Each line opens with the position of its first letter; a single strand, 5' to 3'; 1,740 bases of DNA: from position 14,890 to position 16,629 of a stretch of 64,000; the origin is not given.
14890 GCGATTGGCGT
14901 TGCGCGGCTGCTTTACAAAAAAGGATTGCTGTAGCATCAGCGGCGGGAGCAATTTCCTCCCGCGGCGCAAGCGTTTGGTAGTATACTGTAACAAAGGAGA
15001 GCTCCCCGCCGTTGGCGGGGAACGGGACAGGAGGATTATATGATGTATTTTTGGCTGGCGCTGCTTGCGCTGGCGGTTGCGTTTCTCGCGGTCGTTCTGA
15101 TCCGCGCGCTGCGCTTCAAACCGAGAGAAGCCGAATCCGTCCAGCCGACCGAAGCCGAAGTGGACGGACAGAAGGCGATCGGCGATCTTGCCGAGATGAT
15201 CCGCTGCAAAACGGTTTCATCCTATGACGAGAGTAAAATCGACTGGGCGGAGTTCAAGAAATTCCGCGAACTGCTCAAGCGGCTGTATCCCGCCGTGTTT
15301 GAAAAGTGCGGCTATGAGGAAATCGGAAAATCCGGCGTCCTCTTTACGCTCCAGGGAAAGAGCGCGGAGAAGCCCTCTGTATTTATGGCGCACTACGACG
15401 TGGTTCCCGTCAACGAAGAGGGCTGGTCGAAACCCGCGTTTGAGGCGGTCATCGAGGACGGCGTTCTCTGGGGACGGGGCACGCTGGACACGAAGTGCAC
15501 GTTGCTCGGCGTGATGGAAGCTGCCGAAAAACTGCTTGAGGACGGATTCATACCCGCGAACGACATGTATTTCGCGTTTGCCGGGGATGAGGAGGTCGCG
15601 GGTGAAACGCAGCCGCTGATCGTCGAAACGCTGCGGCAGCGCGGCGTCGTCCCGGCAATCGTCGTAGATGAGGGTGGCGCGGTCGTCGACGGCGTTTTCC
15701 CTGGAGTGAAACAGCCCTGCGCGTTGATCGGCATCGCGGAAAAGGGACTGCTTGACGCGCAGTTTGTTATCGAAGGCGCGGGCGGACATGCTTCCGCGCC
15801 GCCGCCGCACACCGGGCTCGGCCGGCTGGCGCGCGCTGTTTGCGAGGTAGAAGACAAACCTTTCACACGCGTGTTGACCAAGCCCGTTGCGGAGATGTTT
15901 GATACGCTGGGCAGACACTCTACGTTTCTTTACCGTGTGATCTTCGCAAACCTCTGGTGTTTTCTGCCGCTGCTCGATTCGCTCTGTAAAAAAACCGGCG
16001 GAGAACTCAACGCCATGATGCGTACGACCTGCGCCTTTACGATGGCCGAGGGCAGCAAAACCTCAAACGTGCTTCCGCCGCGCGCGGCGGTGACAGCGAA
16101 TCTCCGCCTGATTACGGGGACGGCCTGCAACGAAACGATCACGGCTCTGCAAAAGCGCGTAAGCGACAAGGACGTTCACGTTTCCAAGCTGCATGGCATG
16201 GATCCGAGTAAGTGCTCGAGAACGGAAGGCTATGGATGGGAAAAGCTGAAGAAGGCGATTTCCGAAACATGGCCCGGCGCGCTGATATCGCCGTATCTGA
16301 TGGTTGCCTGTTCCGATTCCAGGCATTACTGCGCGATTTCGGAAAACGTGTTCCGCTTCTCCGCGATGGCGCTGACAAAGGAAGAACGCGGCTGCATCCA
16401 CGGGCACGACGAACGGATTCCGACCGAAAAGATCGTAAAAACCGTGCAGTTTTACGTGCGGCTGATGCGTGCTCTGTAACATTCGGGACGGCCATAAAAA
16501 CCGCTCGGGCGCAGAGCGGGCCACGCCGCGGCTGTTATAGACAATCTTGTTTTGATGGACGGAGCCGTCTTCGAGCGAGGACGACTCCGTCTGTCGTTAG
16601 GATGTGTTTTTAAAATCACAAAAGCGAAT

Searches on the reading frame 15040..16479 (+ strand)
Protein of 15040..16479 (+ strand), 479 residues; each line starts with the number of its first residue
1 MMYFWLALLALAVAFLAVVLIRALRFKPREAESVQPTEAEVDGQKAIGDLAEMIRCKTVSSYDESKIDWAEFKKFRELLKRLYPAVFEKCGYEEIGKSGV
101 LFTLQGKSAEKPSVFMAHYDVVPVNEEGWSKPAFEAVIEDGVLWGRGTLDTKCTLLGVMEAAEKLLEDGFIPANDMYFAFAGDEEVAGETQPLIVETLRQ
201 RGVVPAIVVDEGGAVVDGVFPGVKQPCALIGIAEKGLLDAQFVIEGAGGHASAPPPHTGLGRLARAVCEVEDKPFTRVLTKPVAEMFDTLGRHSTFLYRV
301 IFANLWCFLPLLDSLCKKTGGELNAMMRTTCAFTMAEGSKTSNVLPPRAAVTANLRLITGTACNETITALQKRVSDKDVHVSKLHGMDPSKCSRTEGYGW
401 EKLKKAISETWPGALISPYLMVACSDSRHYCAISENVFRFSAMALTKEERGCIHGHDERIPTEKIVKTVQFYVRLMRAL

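Call 27: find_encoding_contigs(protein=window:15040-16479:+, flank=3000, max_places=10)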
Protein window:15040-16479:+ (479 aa): 1 contig read that carries it; 1 place shown.
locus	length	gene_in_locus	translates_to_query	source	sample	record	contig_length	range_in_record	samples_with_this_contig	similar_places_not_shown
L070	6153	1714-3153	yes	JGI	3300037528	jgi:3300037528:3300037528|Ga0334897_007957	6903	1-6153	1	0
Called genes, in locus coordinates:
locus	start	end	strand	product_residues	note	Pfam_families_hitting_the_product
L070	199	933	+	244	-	PF16481:DUF5058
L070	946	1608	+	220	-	-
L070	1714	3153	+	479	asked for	PF01546:Peptidase_M20, PF07687:M20_dimer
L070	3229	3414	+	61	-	-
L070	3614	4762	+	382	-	PF16927:HisKA_7TM, PF00990:GGDEF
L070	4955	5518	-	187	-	PF12822:ECF_trnsprt, PF02632:BioY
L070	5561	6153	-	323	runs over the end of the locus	PF08279:HTH_11, PF03099:BPL_LplA_LipB, PF02237:BPL_C (weak)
